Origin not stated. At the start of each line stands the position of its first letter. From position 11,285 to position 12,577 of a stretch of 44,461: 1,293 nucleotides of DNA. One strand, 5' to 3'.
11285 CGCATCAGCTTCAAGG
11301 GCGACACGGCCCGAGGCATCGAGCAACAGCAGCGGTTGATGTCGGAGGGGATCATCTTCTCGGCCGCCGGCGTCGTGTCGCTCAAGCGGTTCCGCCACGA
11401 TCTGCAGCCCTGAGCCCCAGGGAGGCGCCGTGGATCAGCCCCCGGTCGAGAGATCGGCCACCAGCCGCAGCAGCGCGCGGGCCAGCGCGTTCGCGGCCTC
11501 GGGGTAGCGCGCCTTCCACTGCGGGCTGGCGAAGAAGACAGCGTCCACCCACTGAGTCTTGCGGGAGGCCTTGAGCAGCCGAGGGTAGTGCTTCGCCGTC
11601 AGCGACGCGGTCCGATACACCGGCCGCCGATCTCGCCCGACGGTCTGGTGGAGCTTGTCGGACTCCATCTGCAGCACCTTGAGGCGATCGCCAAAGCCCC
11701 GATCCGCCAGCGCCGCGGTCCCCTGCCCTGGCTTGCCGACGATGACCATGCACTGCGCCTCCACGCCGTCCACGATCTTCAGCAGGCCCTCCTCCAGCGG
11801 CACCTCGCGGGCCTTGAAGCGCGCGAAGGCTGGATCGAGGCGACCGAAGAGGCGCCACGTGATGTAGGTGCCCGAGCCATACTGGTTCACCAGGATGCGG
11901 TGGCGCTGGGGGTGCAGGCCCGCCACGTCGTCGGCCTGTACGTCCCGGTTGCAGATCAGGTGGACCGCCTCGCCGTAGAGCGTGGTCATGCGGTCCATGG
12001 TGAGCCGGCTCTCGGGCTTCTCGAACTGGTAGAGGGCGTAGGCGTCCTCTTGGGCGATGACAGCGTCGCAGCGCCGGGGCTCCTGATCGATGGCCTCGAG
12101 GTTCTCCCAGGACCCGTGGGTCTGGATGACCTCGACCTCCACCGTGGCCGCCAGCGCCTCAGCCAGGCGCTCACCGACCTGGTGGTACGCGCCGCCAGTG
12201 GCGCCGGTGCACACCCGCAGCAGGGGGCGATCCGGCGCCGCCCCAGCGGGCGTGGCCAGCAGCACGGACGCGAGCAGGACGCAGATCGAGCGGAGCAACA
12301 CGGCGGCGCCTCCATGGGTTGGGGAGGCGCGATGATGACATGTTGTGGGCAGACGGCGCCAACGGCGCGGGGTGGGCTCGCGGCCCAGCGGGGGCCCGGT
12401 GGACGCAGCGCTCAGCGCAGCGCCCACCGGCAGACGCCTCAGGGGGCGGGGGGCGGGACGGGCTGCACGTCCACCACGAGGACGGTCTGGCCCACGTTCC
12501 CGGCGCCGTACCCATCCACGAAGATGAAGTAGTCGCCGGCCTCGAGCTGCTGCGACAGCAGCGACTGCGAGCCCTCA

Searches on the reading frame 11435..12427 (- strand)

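Call 70: search_protein_families(library=pfam, proteins=[window:11435-12427:-], max_evalue=0.00001)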
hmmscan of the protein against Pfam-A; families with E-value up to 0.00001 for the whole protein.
window:11435-12427:- (330 aa): 1 family
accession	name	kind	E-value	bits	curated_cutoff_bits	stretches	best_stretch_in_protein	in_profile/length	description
PF16868.10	NMT1_3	-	3.2e-08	34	27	1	73-274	2-207/289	NMT1-like family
